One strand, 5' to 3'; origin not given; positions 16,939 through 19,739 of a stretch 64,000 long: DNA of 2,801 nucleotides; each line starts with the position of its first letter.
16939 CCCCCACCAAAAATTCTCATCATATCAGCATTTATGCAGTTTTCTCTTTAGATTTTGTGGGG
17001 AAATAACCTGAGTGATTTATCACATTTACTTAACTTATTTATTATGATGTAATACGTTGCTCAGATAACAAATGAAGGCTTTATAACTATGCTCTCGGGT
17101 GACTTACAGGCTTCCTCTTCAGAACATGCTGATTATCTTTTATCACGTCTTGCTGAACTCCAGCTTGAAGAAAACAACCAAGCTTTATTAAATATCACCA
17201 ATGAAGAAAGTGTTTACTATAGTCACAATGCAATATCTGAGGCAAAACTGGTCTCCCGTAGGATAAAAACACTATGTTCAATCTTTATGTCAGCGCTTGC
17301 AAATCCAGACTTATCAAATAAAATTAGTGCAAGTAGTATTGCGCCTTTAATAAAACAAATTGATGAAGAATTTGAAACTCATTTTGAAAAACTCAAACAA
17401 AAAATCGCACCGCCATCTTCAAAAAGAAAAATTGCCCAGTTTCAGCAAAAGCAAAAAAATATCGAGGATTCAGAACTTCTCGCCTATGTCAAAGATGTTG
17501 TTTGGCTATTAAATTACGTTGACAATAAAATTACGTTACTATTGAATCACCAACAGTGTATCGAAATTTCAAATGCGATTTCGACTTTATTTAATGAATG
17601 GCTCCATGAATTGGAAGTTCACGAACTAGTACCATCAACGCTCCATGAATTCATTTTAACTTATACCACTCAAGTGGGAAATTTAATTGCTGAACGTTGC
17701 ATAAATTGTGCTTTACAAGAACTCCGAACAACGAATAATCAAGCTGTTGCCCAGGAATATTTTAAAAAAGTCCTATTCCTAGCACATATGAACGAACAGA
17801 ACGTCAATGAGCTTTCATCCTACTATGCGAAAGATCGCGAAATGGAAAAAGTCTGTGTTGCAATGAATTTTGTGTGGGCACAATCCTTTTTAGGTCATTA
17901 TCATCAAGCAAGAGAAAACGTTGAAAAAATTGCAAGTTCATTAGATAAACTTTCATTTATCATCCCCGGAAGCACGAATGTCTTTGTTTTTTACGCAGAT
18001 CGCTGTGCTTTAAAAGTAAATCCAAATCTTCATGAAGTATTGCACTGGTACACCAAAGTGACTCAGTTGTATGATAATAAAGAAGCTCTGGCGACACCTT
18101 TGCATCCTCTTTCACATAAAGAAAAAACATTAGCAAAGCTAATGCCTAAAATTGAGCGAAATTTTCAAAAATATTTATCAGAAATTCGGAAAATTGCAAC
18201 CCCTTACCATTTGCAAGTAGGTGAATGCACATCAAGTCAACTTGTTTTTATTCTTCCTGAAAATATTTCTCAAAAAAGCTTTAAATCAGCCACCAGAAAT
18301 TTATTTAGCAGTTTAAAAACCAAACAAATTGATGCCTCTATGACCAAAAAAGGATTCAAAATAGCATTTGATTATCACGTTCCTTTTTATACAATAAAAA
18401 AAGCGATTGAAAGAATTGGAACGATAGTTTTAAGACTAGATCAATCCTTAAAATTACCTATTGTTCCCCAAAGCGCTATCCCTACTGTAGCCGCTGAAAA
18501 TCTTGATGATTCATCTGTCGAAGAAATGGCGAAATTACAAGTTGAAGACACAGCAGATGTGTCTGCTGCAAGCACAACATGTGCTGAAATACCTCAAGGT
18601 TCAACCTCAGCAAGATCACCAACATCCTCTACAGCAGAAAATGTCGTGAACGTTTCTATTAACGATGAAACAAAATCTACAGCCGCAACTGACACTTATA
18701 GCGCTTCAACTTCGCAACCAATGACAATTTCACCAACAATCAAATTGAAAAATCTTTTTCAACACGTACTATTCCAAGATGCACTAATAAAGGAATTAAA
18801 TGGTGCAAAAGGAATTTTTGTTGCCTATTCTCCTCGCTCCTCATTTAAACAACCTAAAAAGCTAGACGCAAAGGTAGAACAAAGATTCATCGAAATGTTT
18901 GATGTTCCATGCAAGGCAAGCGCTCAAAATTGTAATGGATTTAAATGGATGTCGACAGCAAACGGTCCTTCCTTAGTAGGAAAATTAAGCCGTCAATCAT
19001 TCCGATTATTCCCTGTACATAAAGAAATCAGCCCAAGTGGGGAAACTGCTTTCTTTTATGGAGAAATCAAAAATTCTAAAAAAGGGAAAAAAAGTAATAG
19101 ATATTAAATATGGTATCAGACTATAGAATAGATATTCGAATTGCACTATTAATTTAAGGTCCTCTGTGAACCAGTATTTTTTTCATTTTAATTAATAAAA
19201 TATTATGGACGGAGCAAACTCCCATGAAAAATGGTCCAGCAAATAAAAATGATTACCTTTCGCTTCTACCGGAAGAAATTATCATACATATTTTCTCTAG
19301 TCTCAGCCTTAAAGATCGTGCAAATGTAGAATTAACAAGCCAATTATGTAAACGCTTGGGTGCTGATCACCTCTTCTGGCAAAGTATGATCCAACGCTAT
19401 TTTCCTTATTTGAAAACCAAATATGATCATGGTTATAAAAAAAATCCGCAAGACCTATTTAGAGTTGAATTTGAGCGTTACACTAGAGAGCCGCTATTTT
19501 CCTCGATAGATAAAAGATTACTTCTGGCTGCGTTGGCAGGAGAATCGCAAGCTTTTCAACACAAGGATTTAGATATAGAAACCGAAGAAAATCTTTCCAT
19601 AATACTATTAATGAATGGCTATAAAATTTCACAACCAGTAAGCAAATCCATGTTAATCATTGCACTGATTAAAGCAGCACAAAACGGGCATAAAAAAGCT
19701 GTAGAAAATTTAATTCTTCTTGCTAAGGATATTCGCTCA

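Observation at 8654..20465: Repeated two-gene architecture: a family paralog immediately followed by an F-box protein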

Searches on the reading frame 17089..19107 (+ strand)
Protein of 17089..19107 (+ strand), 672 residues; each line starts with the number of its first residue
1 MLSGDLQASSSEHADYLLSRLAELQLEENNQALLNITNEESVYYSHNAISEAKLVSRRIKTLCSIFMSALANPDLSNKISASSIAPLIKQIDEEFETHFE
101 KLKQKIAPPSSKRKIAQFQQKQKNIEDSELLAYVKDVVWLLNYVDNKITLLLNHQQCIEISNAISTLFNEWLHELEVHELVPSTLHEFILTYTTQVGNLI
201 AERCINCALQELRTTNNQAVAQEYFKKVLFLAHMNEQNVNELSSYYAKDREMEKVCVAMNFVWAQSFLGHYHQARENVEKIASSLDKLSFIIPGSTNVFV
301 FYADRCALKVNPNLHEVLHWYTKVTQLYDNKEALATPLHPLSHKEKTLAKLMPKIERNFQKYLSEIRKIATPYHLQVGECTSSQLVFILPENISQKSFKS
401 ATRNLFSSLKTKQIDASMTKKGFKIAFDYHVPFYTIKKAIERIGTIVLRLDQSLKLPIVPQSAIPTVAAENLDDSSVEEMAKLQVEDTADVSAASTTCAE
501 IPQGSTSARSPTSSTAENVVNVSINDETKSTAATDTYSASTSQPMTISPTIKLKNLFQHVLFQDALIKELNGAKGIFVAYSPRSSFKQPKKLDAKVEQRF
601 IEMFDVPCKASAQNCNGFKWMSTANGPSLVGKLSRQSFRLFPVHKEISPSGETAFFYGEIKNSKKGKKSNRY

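Call 4: search_protein_families(library=pfam, proteins=[window:17089-19107:+], max_evalue=1)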
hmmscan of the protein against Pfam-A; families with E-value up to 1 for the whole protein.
window:17089-19107:+ (672 aa): 0 families

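Call 5: search_protein_families(library=ncbifam, proteins=[window:17089-19107:+], max_evalue=1)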
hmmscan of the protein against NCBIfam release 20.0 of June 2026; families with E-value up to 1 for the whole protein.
window:17089-19107:+ (672 aa): 3 families
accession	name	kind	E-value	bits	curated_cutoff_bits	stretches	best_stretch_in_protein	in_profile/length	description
NF007512.0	PRK10116.1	equivalog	0.015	15.3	167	1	45-119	16-89/142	universal stress protein UspC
TIGR03636.1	uL23_arch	equivalog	0.042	14.2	94.95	0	383-427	15-58/77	50S ribosomal protein L23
NF011118.0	PRK14548.1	equivalog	0.056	13.8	82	0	383-427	22-65/84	50S ribosomal protein L23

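Call 57: predict_structure(alignment_id=A2)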
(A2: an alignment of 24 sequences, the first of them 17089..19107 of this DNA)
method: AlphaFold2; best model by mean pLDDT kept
length: 672 residues; sequences in the alignment: 24
mean_pLDDT: 77.0   pTM: 0.70
mean pLDDT of the five models: 77.0, 76.8, 76.3, 76.1, 75.1
residues with pLDDT >= 90: 326; 70-90: 160; 50-70: 52; < 50: 134
segments of 3 or more residues with pLDDT < 50: 1-9, 24-43, 337-341, 460-552, 667-672
pLDDT, mean of each block of 10 residues (from residue 1): 43 62 45 35 70 95 96 92 95 97 79 75 91 95 92 94 94 90 93 94 96 94 96 93 87 94 96 94 88 87 90 85 82 52 59 74 86 92 90 92 89 88 89 89 94 67 41 33 29 26 29 32 27 28 32 71 92 90 90 90 92 80 77 90 89 92 62 47
secondary structure, 60 per line:
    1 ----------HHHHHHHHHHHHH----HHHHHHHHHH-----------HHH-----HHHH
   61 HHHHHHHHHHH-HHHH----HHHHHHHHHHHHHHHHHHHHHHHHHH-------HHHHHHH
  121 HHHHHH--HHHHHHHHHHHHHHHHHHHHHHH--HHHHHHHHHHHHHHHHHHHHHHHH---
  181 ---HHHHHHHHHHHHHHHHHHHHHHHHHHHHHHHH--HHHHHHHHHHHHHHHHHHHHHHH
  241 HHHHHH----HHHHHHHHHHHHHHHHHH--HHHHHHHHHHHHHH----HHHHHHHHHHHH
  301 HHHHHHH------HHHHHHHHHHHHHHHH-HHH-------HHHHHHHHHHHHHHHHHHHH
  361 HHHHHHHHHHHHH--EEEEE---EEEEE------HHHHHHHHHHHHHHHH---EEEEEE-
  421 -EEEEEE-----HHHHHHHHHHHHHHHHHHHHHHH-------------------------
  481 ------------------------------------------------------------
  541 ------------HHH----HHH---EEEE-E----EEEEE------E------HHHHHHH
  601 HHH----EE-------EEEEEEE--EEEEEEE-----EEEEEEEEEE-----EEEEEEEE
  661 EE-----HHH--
elements in order (helices of 4 or more, strands of 3 or more residues): H11-23 H28-37 H57-71 H73-76 H81-106 H114-126 H129-151 H154-177 H184-215 H218-246 H251-268 H271-284 H289-307 H314-329 H341-373 E376-380 E384-388 H395-410 E414-419 E422-427 H433-455 E566-569 E576-580 H594-603 E617-623 E626-632 E638-647 E653-662

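Call 61: fold_search(model_id=the predicted structure, library=pdb)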
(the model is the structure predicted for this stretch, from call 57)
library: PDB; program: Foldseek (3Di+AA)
matches with E <= 10: 706; with E <= 0.001: 0
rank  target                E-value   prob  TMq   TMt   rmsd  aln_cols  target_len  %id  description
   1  4a1s_B                9.5e-03  0.99  0.17  0.30  18.0       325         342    9  Crystallographic structure of the Pins:Insc complex (released 2012-03-28)
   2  8usb_X                9.5e-03  0.75  0.13  0.18  20.0       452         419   11  Non-substrate-engaged human 26S proteasome with Nub1/FAT10 bound to Rpn1 (released 2024-11-06)
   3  5a7d_B                1.0e-02  0.96  0.16  0.26  19.0       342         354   10  Tetrameric assembly of LGN with Inscuteable (released 2016-08-03)
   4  4u1d_B                1.2e-02  0.75  0.16  0.20  19.8       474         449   12  Structure of the PCI domain of translation initiation factor eIF3a (released 2014-09-10)
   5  9bv3_W                1.2e-02  0.51  0.12  0.16  20.3       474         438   10  M1B Midnolin-Proteasome (released 2025-06-11)
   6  8usb_W                1.3e-02  0.60  0.15  0.19  20.8       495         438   10  Non-substrate-engaged human 26S proteasome with Nub1/FAT10 bound to Rpn1 (released 2024-11-06)
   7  8rw5                  1.6e-02  0.63  0.12  0.10  22.4       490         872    9  Symmetry expansion of dimeric transmembrane anti-sigma factor DdvA (released 2024-11-06)
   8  5a7d_G                1.7e-02  0.97  0.18  0.30  18.9       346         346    9  Tetrameric assembly of LGN with Inscuteable (released 2016-08-03)
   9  5a7d_E                1.7e-02  0.97  0.17  0.29  19.4       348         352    9  Tetrameric assembly of LGN with Inscuteable (released 2016-08-03)
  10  5a7d_D                1.7e-02  0.94  0.16  0.27  19.4       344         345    9  Tetrameric assembly of LGN with Inscuteable (released 2016-08-03)
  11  5tqb_B                1.7e-02  0.91  0.17  0.26  15.6       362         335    8  Crystal structure of assembly chaperone of ribosomal protein L4 (Acl4) in complex with ribosomal protein L4 (RpL4) (released 2017-02-15)
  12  4u1d_C                1.8e-02  0.51  0.13  0.17  20.1       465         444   10  Structure of the PCI domain of translation initiation factor eIF3a (released 2014-09-10)
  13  6xns_A                2.1e-02  0.72  0.13  0.22  25.1       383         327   16  C3_crown-05 (released 2020-12-23)
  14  6hc2_C                2.1e-02  0.60  0.13  0.20  20.0       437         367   11  Crystal structure of NuMA/LGN hetero-hexamers (released 2019-05-29)
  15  4g2v_A                2.3e-02  0.98  0.19  0.35  13.7       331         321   11  Structure complex of LGN binding with FRMPD1 (released 2013-01-23)
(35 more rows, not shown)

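Call 94: search_protein_families(library=pfam, proteins=[L009:10131-10403:+], max_evalue=0.1)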
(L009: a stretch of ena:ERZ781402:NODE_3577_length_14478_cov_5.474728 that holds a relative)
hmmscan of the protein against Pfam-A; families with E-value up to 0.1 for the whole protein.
L009:10131-10403:+ (90 aa): 2 families
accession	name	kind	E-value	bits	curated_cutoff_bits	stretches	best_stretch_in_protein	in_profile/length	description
PF17508.7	MccV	-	0.019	16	27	1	1-49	1-47/104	Microcin V bacteriocin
PF11981.13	DUF3482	-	0.046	13.6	29.2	1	29-53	172-196/293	Domain of unknown function (DUF3482)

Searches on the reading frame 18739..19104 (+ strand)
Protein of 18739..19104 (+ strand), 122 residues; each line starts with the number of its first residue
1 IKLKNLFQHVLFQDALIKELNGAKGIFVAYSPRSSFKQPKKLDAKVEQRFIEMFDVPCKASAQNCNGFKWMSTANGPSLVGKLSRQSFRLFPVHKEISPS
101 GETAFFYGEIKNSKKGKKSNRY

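Call 47: find_related_loci(query=A3, collection=genome_contigs, flank=10000)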
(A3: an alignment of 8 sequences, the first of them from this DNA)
Query A3 (118 aa) in genome_contigs; peptide patterns used: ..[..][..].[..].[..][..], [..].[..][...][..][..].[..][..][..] (x = any residue, [..] = any of these).
68 stretches matched a pattern, but none encodes a relative of the query by tblastn (E <= 1e-3).

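Call 49: find_related_loci(query=A3, collection=metagenome_contigs, flank=10000)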
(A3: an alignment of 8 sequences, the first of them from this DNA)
Query A3 (118 aa) in metagenome_contigs; peptide patterns used: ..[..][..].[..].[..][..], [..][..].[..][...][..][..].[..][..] (x = any residue, [..] = any of these).
146 stretches matched a pattern; 1 encode a relative of the query (tblastn E <= 1e-3); 1 distinct loci.
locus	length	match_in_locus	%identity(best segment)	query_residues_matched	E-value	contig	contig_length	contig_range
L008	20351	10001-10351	64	3-118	2e-48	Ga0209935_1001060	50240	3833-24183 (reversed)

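Call 52: search_protein_families(library=pfam, proteins=[L008:11509-13929:+, L008:13977-15257:+, L008:15376-16389:+, L008:16652-18046:+, L008:18215-18871:+, L008:19142-20308:-, L008:6639-7805:-, L008:5437-6609:+], max_evalue=0.01)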
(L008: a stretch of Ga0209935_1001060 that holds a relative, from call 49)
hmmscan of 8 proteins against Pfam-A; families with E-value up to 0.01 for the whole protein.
L008:11509-13929:+ (806 aa): 0 families

L008:13977-15257:+ (426 aa): 5 families
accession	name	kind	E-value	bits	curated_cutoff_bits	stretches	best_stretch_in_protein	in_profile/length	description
PF00069.31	Pkinase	-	4.5e-12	46.4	31.7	1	146-296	7-152/263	Protein kinase domain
PF01636.29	APH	-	7.5e-05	23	23.2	1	264-289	172-197/239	Phosphotransferase enzyme family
PF03109.22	ABC1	-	0.00047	19.8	22.9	1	241-294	166-219/244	ABC1 atypical kinase-like domain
PF19974.5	TCAD9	-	0.00099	18.8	40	1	237-298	280-333/429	Ternary complex associated domain 9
PF07714.23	PK_Tyr_Ser-Thr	-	0.0025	17.6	23.1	1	210-298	72-158/258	Protein tyrosine and serine/threonine kinase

L008:15376-16389:+ (337 aa): 3 families
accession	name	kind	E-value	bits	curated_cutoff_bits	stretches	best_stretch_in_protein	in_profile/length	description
PF12796.13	Ank_2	-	1.1e-05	26.3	27.3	0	248-316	17-79/90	Ankyrin repeats (3 copies)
PF01814.28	Hemerythrin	-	0.0031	18.4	25.3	0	56-113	25-83/127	Hemerythrin HHE cation binding domain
PF13606.12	Ank_3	-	0.0065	17.3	22.3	0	262-282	3-23/30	Ankyrin repeat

L008:16652-18046:+ (464 aa): 2 families
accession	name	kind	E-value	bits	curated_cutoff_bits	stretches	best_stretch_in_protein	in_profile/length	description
PF00069.31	Pkinase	-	1.4e-12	48.1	31.7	1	199-289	85-174/263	Protein kinase domain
PF07714.23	PK_Tyr_Ser-Thr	-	0.00021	21.1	23.1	1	153-265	46-152/258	Protein tyrosine and serine/threonine kinase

L008:18215-18871:+ (218 aa): 0 families

L008:19142-20308:- (388 aa): 1 family
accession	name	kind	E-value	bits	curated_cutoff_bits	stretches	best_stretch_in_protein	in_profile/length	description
PF01435.24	Peptidase_M48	-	9.9e-15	55.3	20.3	1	45-165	6-126/186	Peptidase family M48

L008:6639-7805:- (388 aa): 0 families

L008:5437-6609:+ (390 aa): 1 family
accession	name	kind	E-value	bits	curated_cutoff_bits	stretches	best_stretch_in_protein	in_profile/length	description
PF03496.20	ADPrib_exo_Tox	-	4.4e-06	26.6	23.4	1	152-299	14-166/196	ADP-ribosyltransferase exoenzyme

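Call 72: predict_structure(alignment_id=A5)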
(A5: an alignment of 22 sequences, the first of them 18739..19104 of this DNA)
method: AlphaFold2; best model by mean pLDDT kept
length: 122 residues; sequences in the alignment: 22
mean_pLDDT: 90.7   pTM: 0.83
mean pLDDT of the five models: 90.7, 89.5, 88.4, 88.1, 87.3
residues with pLDDT >= 90: 97; 70-90: 15; 50-70: 9; < 50: 1
segments of 3 or more residues with pLDDT < 50: none
pLDDT, mean of each block of 10 residues (from residue 1): 81 95 96 94 94 96 92 91 94 96 97 69 50
secondary structure, 60 per line:
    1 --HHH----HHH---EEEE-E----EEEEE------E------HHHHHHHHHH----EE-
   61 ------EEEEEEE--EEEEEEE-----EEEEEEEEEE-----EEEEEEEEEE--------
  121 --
elements in order: E16-19 E26-30 H44-53 E67-73 E76-82 E88-97 E103-112

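Call 76: fold_search(model_id=the predicted structure, library=pdb)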
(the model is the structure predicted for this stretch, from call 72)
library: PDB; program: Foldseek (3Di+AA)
matches with E <= 10: 447; with E <= 0.001: 0
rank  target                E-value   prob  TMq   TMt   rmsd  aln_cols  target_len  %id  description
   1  7ppo_A                2.2e-01  0.15  0.22  0.07  10.1        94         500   11  Structure of SidJ/CaM bound to SdeA in pre-glutamylation state (released 2021-10-27)
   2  7cay                  2.2e-01  0.07  0.17  0.13  15.5       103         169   11  Crystal Structure of Lon N-terminal domain protein from Xanthomonas campestris (released 2020-10-14)
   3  6p29_B                4.4e-01  0.08  0.15  0.14  14.1        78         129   13  N-demethylindolmycin synthase (PluN2) in complex with N-demethylindolmycin (released 2019-08-07)
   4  4l3r_B                5.7e-01  0.06  0.18  0.16  10.9        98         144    9  Crystal structure of a DUF4847 family protein (BACEGG_01241) from Bacteroides eggerthii DSM 20697 at 2.23 A resolution (released 2013-07-10)
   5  5w5y_M                6.0e-01  0.06  0.18  0.20  10.1       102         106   10  RNA polymerase I Initial Transcribing Complex (released 2017-07-26)
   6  4chh_A                6.4e-01  0.04  0.12  0.09   9.7        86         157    9  N-terminal domain of yeast PIH1p (released 2014-05-14)
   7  6p9a_A                6.8e-01  0.02  0.09  0.11  13.2        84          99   11  HIV-1 Protease multiple mutant PRS5B with Darunavir (released 2020-04-15)
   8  6o54                  7.3e-01  0.03  0.13  0.16  12.4       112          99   11  Crystal Structure of multi-drug resistant HIV-1 protease PR-S17 (D25N) (released 2019-06-19)
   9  4c2m_M                7.7e-01  0.04  0.17  0.19  11.4       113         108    7  Structure of RNA polymerase I at 2.8 A resolution (released 2013-10-23)
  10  4l3r_A                8.2e-01  0.09  0.24  0.21   7.9        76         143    8  Crystal structure of a DUF4847 family protein (BACEGG_01241) from Bacteroides eggerthii DSM 20697 at 2.23 A resolution (released 2013-07-10)
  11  3bt7_A                8.2e-01  0.06  0.15  0.06  12.8        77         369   12  Structure of E. coli 5-Methyluridine Methyltransferase TrmA in complex with 19 nucleotide T-arm analogue (released 2008-04-29)
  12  7xfr_C                8.7e-01  0.21  0.26  0.12   4.4        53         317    8  Crystal structure of WIPI2b in complex with the second site of ATG16L1 (released 2023-03-08)
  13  5g5l_M                9.9e-01  0.03  0.16  0.18  11.3       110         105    7  RNA polymerase I-Rrn3 complex at 4.8 A resolution (released 2016-07-27)
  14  6vbk_A                9.9e-01  0.02  0.12  0.10  15.2       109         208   10  Crystal structure of N-terminal domain of Mycobacterium tuberculosis complex Lon protease (released 2020-12-23)
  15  7sg7_S                1.1e+00  0.08  0.21  0.07   9.0        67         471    9  In situ cryo-EM structure of bacteriophage Sf6 gp8:gp14N complex at 2.8 A resolution (released 2022-11-09)
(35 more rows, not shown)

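Call 101: fold_search(model_id=the predicted structure, library=viral)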
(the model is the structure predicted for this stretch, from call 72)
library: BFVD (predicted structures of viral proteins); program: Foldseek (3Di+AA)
matches with E <= 10: 507; with E <= 0.001: 0
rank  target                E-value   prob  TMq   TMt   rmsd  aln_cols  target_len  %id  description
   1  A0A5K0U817            7.7e-02  0.96  0.48  0.45   4.2       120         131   10  Uncharacterized protein [Yasminevirus sp. GU-2018]
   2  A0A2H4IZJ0            1.6e-01  0.38  0.29  0.16   6.6        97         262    8  Uncharacterized protein [uncultured Caudovirales phage]
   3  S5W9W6                2.0e-01  0.23  0.26  0.31   8.4       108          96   13  (no name in the UniProt tables at hand)
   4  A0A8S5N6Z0            3.0e-01  0.15  0.26  0.06  12.4       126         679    9  Prohead protease [Siphoviridae sp. ctjel6]
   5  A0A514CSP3            3.6e-01  0.21  0.31  0.34  10.1       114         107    5  Uncharacterized protein [Achromobacter phage Motura]
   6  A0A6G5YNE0            3.6e-01  0.13  0.22  0.11   9.6       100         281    9  (no name in the UniProt tables at hand)
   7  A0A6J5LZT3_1          3.9e-01  0.25  0.25  0.05   9.7        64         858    8  Large polyvalent protein associated domain-containing protein (Fragment) [uncultured Caudovirales phage]
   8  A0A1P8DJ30            3.9e-01  0.18  0.27  0.27   8.8       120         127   14  (no name in the UniProt tables at hand)
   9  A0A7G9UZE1            4.1e-01  0.07  0.13  0.17  12.5        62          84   18  Uncharacterized protein [Gordonia Phage Sephiroth]
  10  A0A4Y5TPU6            4.4e-01  0.06  0.19  0.09  17.4       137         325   11  (no name in the UniProt tables at hand)
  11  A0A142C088            5.6e-01  0.05  0.18  0.16  15.8       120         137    9  (no name in the UniProt tables at hand)
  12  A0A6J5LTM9            5.6e-01  0.05  0.15  0.08  16.3        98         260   13  CbpA DnaJ-class molecular chaperone [uncultured Caudovirales phage]
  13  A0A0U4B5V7            5.6e-01  0.04  0.12  0.15  10.7        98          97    7  Uncharacterized protein [Arthrobacter phage Rings]
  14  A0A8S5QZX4            6.0e-01  0.13  0.25  0.07  10.9        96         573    9  Minor capsid protein [Siphoviridae sp. ctOow3]
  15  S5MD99                6.0e-01  0.08  0.17  0.20   5.5        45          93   18  Uncharacterized protein [Sinorhizobium phage phiM12]
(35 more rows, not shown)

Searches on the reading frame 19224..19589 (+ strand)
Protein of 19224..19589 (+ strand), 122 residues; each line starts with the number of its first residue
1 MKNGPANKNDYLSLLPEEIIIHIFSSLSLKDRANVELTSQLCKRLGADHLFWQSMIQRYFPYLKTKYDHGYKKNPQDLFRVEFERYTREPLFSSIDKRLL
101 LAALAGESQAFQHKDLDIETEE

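Call 87: search_solved_structures(query=window:19224-19589:+, max_evalue=1, show_alignments=2)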
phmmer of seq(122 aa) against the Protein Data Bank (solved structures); distinct sequences matched with E-value up to 1: 14.
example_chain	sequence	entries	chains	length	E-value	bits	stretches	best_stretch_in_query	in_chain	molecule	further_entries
5ibk_B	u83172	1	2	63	0.0013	22.6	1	5-53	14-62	F-box/WD repeat-containing protein 7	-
5v4b_B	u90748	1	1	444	0.02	18.7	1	5-55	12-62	F-box/WD repeat-containing protein 7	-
2ovp_B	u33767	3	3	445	0.02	18.7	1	5-55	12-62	F-box/WD repeat protein 7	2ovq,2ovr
7t1y_B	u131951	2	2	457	0.021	18.6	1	5-55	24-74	F-box/WD repeat-containing protein 7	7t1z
1fs1_A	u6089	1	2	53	0.11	16.3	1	14-55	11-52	CYCLIN A/CDK2-ASSOCIATED P19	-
6tf9_VP1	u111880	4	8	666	0.11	16.3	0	69-101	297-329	Gamma-tubulin complex component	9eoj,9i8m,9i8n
5k35_A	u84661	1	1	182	0.15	15.9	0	5-57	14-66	Ankyrin-repeat protein B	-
4r5d_A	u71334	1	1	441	0.19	15.5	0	18-46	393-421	Leucine rich repeat protein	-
8vrd_I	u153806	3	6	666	0.2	15.5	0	70-98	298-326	Isoform 2 of Gamma-tubulin complex component 4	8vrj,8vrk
3rip_A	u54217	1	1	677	0.21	15.4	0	70-98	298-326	Gamma-tubulin complex component 4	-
6v69_I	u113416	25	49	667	0.21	15.4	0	70-98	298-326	Gamma-tubulin complex component 4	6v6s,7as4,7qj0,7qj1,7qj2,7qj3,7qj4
1fs2_A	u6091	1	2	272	0.92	13.3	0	14-57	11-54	SKP2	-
6yw5_DD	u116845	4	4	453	0.93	13.3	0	69-108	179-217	Mito ribosomal protein S4 | S4 RNA-binding domain-containing protein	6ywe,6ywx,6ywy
9g3x_I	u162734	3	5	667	0.96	13.3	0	70-98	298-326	Gamma-tubulin complex component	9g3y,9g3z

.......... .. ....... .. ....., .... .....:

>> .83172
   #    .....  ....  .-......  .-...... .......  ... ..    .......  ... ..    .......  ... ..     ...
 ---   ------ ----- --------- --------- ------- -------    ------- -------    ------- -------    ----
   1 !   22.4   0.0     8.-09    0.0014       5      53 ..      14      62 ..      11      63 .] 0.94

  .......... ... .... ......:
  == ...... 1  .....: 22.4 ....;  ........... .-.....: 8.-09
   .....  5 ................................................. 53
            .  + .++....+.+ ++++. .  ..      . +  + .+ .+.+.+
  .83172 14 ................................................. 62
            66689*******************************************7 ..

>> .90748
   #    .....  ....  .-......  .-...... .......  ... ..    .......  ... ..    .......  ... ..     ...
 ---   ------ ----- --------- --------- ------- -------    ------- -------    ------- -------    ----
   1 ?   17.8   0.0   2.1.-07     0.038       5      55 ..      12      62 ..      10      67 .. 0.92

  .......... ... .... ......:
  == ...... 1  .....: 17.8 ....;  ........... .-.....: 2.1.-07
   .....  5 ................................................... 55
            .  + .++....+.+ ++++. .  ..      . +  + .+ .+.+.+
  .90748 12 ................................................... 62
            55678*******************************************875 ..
